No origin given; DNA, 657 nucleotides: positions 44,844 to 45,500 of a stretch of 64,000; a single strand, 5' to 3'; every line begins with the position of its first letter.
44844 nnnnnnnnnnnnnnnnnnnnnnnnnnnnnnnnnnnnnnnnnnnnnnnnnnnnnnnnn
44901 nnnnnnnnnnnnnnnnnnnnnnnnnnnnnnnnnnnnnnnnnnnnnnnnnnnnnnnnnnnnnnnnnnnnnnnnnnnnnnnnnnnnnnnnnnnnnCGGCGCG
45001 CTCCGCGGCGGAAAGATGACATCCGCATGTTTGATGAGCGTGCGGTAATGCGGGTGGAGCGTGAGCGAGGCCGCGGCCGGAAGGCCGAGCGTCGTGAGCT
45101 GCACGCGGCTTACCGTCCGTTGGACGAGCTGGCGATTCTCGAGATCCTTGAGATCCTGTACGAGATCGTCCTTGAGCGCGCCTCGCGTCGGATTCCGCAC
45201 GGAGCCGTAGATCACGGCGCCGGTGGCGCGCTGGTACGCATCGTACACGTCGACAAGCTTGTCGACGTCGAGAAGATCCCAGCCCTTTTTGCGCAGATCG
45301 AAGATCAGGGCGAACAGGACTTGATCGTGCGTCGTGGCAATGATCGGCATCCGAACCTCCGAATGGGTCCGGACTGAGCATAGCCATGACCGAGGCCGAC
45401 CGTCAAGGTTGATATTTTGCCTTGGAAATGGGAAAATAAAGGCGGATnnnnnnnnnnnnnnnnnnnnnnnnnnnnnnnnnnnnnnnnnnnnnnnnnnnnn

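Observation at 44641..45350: Tandem paralogous small genes coupled by a GTGA overlap, divergent from a polysaccharide locus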

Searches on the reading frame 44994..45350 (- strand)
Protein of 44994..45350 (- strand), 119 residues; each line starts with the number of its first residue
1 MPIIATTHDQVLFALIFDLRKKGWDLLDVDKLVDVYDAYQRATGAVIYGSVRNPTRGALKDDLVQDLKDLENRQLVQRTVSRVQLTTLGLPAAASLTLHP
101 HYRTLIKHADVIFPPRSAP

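Call 6: search_protein_families(library=pfam, proteins=[window:44994-45350:-], max_evalue=10)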
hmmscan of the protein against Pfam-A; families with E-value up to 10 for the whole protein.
seq(119 aa): 1 family
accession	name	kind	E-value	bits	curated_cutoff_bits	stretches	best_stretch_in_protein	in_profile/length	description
PF24955.1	DrmE_N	-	0.013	15.4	27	1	13-51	127-165/205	DrmE-like N-terminal domain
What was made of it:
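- There is a weak DrmE_N hit for A, E=0.013 (call 6).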

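Call 7: search_protein_families(library=ncbifam, proteins=[window:44994-45350:-], max_evalue=10)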
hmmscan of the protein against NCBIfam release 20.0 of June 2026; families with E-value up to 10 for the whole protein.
seq(119 aa): 0 families

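Call 8: find_homologous_proteins(query=window:44994-45350:-, max_evalue=0.01)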
Query seq(119 aa) (119 aa): 1 proteins with E <= 0.01 among 47 candidates.
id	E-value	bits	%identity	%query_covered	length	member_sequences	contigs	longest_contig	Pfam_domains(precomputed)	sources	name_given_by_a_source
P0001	8.6e-72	256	100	100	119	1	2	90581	-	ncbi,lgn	-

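Call 18: find_encoding_contigs(protein=P0001, flank=3000, max_places=4)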
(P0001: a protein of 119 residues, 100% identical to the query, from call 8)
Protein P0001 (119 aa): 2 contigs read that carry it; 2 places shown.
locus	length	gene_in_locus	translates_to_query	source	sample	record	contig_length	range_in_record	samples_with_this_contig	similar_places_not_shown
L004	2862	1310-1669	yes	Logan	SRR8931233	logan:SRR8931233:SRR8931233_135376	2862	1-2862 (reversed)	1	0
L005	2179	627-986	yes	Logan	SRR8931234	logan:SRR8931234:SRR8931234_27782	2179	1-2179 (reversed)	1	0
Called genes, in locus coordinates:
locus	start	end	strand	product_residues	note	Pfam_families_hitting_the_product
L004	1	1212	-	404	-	?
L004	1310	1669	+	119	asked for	-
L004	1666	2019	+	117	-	-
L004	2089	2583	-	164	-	PF00380:Ribosomal_S9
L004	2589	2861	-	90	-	?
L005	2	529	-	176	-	?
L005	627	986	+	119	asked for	-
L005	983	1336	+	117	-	-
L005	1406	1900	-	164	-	PF00380:Ribosomal_S9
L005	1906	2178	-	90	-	?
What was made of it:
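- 44991..45350 (-): Gene A, 119 aa, the upstream 'A-type' paralogue of the family. Public gene calls give 119 aa (call 18).
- Checked: Public gene calls give 119 and 117 aa (call 18).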

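Call 20: find_related_loci(query=A2, collection=genome_contigs, flank=6000)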
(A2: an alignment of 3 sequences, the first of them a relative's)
Query A2 (119 aa) in genome_contigs; peptide patterns used: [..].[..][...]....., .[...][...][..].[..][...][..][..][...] (x = any residue, [..] = any of these).
145 stretches matched a pattern; 1 encode a relative of the query (tblastn E <= 1e-3); 1 distinct loci.
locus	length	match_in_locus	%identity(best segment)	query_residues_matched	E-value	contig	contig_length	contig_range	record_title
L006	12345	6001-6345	43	1-117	5e-25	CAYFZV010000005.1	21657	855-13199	MAG TPA_asm: uncultured Gammaproteobacteria bacterium isolate ERP113451_co1_105 genome assembly, contig: NODE_2770_lengt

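Call 23: search_solved_structures(query=A2, max_evalue=10)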
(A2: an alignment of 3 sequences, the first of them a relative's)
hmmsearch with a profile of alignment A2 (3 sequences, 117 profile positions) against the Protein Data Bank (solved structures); distinct sequences matched with E-value up to 10: 5.
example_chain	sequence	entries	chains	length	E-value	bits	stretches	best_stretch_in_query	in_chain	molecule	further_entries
6tu2_A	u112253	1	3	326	0.03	17.9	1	31-72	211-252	Annexin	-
6ted_X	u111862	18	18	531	0.23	15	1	44-80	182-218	Parafibromin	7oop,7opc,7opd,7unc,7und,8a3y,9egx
6h9m_A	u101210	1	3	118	0.23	15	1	13-71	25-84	Coiled-coil domain-containing protein 90B, mitochondrial,General control protein GCN4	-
2zoc_A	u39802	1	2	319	3.5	11.2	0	30-73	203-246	Annexin A4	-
9ga6_A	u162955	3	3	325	3.7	11.1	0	30-73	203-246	Annexin A4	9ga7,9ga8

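Call 24: search_protein_families(library=padloc, proteins=[P0001], max_evalue=10)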
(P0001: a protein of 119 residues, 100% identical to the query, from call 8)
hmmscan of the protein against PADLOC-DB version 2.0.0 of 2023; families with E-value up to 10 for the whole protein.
P0001 (119 aa): 0 families

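Call 25: search_protein_representatives(alignment_id=A2)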
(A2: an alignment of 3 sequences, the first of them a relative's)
Query: 3 sequences, 117 profile positions. Proteins with E-value up to 0.001 (for the whole library): 14; up to 1e-10: 6; up to 1e-30: 2. The best 14 are listed.
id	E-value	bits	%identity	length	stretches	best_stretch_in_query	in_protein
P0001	1.2e-52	193.3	-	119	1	1-117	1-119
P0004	9.3e-32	126.0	-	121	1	1-116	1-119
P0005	3.5e-23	98.3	-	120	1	7-117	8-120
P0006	6.9e-18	81.2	-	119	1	1-115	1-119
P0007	9.1e-17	77.6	-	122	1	1-114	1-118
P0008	4.5e-12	62.5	-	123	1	1-116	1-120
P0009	1.6e-10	57.5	-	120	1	1-114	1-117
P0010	5.0e-10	55.9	-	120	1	3-105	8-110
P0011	6.1e-09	52.4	-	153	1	2-107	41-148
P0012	1.1e-08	51.6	-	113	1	4-113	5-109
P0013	2.1e-08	50.6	-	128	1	2-114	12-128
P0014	2.6e-06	43.9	-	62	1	1-49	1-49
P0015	1.2e-05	41.8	-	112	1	6-114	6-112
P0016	7.0e-05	39.3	-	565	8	35-67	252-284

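Call 29: find_homologous_proteins(query=A3, max_evalue=0.01)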
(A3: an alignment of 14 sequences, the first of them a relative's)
Query A3 (14 sequences) (119 aa, profile of the alignment): 5 proteins with E <= 0.01 among 8000 candidates.
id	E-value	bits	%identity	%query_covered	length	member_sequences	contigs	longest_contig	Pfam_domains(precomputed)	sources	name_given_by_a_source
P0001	2.4e-43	165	100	100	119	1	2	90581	-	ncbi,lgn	-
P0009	2.8e-36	142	30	99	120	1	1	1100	-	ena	-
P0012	2.1e-31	126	35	99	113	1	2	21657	-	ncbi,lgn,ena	-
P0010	1.3e-29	121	38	90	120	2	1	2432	-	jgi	jgi:hypothetical protein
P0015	8.3e-27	111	29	93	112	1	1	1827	-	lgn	-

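Call 30: predict_structure(alignment_id=A2)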
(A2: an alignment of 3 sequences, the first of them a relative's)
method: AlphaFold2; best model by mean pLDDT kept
length: 119 residues; sequences in the alignment: 3
mean_pLDDT: 62.4   pTM: 0.57
mean pLDDT of the five models: 62.4, 62.3, 61.3, 59.8, 58.2
residues with pLDDT >= 90: 0; 70-90: 45; 50-70: 50; < 50: 24
segments of 3 or more residues with pLDDT < 50: 1-6, 78-83, 87-95, 117-119
pLDDT, mean of each block of 10 residues (from residue 1): 43 70 65 77 66 67 74 59 49 50 71 55
secondary structure, 60 per line:
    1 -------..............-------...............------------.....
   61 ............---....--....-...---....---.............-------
elements in order: H8-21 H29-43 H56-72 E76-79 E82-85 H93-96 H100-112

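Call 32: find_encoding_contigs(protein=P0004, flank=8000, max_places=3)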
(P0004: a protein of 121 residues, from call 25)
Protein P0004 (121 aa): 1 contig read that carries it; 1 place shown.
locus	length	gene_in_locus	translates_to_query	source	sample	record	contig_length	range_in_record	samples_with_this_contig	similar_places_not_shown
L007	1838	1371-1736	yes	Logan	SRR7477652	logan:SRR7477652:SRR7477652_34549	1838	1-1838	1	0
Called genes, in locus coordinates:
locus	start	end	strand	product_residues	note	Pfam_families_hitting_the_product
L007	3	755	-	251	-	?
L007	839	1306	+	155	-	PF01243:PNPOx_N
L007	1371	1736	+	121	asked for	-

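Call 33: find_encoding_contigs(protein=P0010, flank=8000, max_places=3)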
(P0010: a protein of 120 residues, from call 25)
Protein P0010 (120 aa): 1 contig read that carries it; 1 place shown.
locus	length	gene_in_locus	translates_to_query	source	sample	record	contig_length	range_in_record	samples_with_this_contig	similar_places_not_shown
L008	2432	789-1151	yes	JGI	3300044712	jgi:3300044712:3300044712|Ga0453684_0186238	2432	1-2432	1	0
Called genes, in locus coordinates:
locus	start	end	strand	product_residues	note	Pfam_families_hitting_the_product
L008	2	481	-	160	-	?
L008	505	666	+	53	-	-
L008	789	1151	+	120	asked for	-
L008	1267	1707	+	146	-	PF02502:LacAB_rpiB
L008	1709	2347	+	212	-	PF00834:Ribul_P_3_epim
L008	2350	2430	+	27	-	?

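Call 34: find_encoding_contigs(protein=P0009, flank=8000, max_places=3)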
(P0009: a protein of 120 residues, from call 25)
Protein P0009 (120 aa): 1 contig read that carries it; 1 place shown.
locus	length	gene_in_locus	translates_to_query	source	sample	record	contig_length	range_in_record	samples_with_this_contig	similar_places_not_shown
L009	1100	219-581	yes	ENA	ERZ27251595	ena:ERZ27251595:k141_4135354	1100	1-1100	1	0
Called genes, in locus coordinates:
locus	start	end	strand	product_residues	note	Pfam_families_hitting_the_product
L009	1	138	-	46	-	?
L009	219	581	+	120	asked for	-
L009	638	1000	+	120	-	-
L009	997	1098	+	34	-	?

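Call 37: find_encoding_contigs(protein=P0015, flank=8000, max_places=3)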
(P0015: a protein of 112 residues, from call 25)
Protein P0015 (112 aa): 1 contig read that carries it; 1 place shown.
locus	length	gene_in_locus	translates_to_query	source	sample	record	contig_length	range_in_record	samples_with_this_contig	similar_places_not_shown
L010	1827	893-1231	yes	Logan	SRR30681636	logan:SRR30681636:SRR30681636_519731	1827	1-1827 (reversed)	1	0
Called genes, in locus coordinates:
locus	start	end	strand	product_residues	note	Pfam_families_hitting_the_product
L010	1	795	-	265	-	?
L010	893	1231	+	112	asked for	-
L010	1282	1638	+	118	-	-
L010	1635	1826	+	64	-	?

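Call 41: predict_structure(alignment_id=A3)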
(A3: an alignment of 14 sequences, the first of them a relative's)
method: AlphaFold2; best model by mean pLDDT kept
length: 119 residues; sequences in the alignment: 14
mean_pLDDT: 93.4   pTM: 0.85
mean pLDDT of the five models: 93.4, 93.0, 91.9, 91.7, 91.4
residues with pLDDT >= 90: 103; 70-90: 14; 50-70: 2; < 50: 0
segments of 3 or more residues with pLDDT < 50: none
pLDDT, mean of each block of 10 residues (from residue 1): 89 97 96 97 91 89 97 96 97 94 95 83
secondary structure, 60 per line:
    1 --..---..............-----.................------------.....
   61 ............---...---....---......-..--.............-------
elements in order: H8-21 H29-43 H56-72 E76-78 E82-85 H89-94 H100-112
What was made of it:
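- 44991..45350 (-): The AF2 model has pLDDT 93.4 and winged-helix topology (call 41).
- On Winged-helix (wHTH) fold superfamily: AF2 model with pLDDT 93.4 and pTM 0.85: H8-21, beta27-28, H29-43, H56-72, beta76-78, beta82-85 (call 41).
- Tried and rejected: The first AF2 run, with 3 sequences, was poor (pLDDT 62, call 30) and was replaced by the 14-sequence run (call 41).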

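Call 46: fold_search(model_id=the predicted structure, library=pdb)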
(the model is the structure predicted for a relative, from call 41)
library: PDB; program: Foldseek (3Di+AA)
matches with E <= 10: 1140; with E <= 0.001: 0
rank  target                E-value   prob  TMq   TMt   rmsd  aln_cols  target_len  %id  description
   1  3qpt                  4.2e-02  0.66  0.29  0.27  11.7       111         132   20  Crystal structure of the Salmonella transcriptional regulator SlyA (released 2011-05-04)
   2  3eco_B                4.8e-02  0.63  0.30  0.27  11.9       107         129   15  Crystal structure of MepR, a transcription regulator of the Staphylococcus aureus multidrug efflux pump MepA (released 2009-02-10)
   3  2fxa_D                4.8e-02  0.51  0.28  0.22  11.9       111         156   18  Structure of the Protease Production Regulatory Protein hpr from Bacillus subtilis. (released 2006-03-14)
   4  5zyr_A                5.4e-02  0.57  0.29  0.12  12.3       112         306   12  Crystal structure of the reductase (C1) component of p-hydroxyphenylacetate 3-hydroxylase (HPAH) from Acinetobacter ba (released 2019-06-05)
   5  2qvo                  6.9e-02  0.77  0.27  0.36   9.2        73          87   16  Crystal structure of AF1382 from Archaeoglobus fulgidus (released 2007-09-04)
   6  3l09_A                7.3e-02  0.99  0.48  0.25   3.2        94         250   12  Crystal structure of Putative transcriptional regulator (JANN_22DEC04_CONTIG27_REVISED_GENE3569) from Jannaschia sp. C (released 2010-01-12)
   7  3ov8                  7.3e-02  0.77  0.27  0.35   9.2        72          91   17  Crystal structure of AF1382 from Archaeoglobus fulgidus, High resolution (released 2011-11-16)
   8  7kk0                  7.3e-02  0.47  0.29  0.26  12.2       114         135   18  Crystal structure of the MarR family transcriptional regulator from Variovorax paradoxus bound to Catechol (released 2021-12-01)
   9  1lnw_F                7.8e-02  0.47  0.29  0.26  11.6       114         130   19  CRYSTAL STRUCTURE OF THE MEXR REPRESSOR OF THE MEXAB-OPRM MULTIDRUG EFFLUX OPERON OF PSEUDOMONAS AERUGINOSA (released 2002-09-11)
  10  4aih_E                1.1e-01  0.47  0.30  0.27  11.8       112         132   18  Crystal structure of RovA from Yersinia in its free form (released 2012-09-12)
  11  1lnw_C                1.2e-01  0.66  0.30  0.26  11.2        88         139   20  CRYSTAL STRUCTURE OF THE MEXR REPRESSOR OF THE MEXAB-OPRM MULTIDRUG EFFLUX OPERON OF PSEUDOMONAS AERUGINOSA (released 2002-09-11)
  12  3eco_A                1.2e-01  0.38  0.27  0.24  11.3       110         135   13  Crystal structure of MepR, a transcription regulator of the Staphylococcus aureus multidrug efflux pump MepA (released 2009-02-10)
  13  3l09_D                1.3e-01  0.98  0.48  0.25   3.2        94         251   12  Crystal structure of Putative transcriptional regulator (JANN_22DEC04_CONTIG27_REVISED_GENE3569) from Jannaschia sp. C (released 2010-01-12)
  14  2obp_A                1.3e-01  0.77  0.29  0.42  10.8        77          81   21  Crystal structure of a putative dna-binding protein (reut_b4095) from ralstonia eutropha jmp134 at 1.70 A resolution (released 2007-01-16)
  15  7kfo                  1.3e-01  0.33  0.28  0.25  12.3       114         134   17  Crystal structure of the MarR family transcriptional regulator from Variovorax paradoxus bound to Indole 3 acetic acid (released 2021-11-10)
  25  3l09_B                1.7e-01  0.97  0.48  0.25   3.2        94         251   12  Crystal structure of Putative transcriptional regulator (JANN_22DEC04_CONTIG27_REVISED_GENE3569) from Jannaschia sp. C (released 2010-01-12)
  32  7v8p                  2.2e-01  0.85  0.47  0.31   4.8       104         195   12  Crystal Structure of the MukE dimer (released 2022-01-05)
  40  8a39_AP1              2.6e-01  0.95  0.49  0.21   3.2        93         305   13  Crystal Structure of PaaX from Escherichia coli W (released 2023-07-05)
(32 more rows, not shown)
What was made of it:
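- On Winged-helix (wHTH) fold superfamily: The best geometric matches are 3l09 and 8a39 (PaaX), with prob 0.95-0.99, TM 0.48-0.49 and rmsd 3.2 A (call 46).
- On MarR (PF01047/PF12802): MarR-family hits have TM 0.25-0.38 and rmsd 9-12 A (call 46).
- Closest known: MarR/SlyA-type and PaaX/GntR-type winged-helix transcription regulators. Same: They dominate the Foldseek hit list (call 46).
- Closest known: Heterodimeric winged-helix factors. Same: E2F-DP (1cf7_B), MukE and JetB appear among the fold hits (call 46).
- PaaX 8a39 has TM 0.49 (call 46). MukE (7v8p, 7nyw_F) and JetB (9qxt_E) appear among the Foldseek hits, with prob 0.72-0.85 and TM 0.42-0.47 (call 46). The best geometric matches are DNA-binding wHTH domains such as PaaX (call 46).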

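Call 52: find_encoding_contigs(protein=P0006, flank=8000, max_places=3)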
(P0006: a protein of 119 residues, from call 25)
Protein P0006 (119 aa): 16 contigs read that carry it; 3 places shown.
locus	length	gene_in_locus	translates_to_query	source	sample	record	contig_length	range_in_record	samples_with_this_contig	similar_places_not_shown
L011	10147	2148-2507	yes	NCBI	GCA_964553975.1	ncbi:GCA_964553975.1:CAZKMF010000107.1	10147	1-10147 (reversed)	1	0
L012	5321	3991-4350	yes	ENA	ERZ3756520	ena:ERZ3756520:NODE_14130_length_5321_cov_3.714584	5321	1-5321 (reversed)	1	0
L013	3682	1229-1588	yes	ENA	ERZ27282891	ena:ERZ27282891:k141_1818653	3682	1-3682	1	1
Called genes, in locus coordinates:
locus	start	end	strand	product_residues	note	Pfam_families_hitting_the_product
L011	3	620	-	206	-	?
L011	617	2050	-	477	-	PF01943:Polysacc_synt, PF03023:MurJ, PF13440:Polysacc_synt_3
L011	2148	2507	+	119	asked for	-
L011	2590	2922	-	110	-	-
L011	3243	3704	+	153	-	-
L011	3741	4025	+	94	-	-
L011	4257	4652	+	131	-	-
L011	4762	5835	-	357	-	-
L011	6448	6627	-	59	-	-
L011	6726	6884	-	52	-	-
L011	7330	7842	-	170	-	PF00380:Ribosomal_S9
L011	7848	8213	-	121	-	PF00572:Ribosomal_L13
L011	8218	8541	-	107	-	PF01196:Ribosomal_L17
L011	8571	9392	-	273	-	PF01193:RNA_pol_L, PF01000:RNA_pol_A_bac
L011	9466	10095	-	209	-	PF00163:Ribosomal_S4, PF01479:S4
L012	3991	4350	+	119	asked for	-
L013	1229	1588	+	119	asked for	-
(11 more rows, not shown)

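Call 53: find_encoding_contigs(protein=P0007, flank=8000, max_places=3)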
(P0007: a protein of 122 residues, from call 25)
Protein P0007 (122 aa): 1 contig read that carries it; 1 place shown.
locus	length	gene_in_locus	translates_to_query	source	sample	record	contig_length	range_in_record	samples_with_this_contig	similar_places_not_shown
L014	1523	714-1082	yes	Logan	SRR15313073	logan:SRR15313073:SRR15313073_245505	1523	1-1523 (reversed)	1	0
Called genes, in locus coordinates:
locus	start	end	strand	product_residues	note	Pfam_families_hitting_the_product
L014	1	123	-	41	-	?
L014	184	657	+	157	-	PF01243:PNPOx_N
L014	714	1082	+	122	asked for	-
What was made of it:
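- In L007 and L014 a PNPOx gene lies between the flippase and B (calls 32, 53).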

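Call 54: find_encoding_contigs(protein=P0011, flank=8000, max_places=3)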
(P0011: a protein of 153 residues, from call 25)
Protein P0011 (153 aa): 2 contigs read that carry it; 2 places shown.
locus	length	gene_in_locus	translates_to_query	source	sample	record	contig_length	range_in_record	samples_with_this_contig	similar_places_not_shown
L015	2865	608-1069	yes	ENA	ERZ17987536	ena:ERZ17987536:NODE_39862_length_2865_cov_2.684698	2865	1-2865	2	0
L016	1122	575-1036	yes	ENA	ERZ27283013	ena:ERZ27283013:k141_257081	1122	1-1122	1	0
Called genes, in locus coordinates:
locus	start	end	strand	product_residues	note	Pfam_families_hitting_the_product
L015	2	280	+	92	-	?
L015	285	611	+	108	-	-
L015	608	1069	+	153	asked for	-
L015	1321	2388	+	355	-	-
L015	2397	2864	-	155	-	?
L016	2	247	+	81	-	?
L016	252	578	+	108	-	-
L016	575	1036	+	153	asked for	-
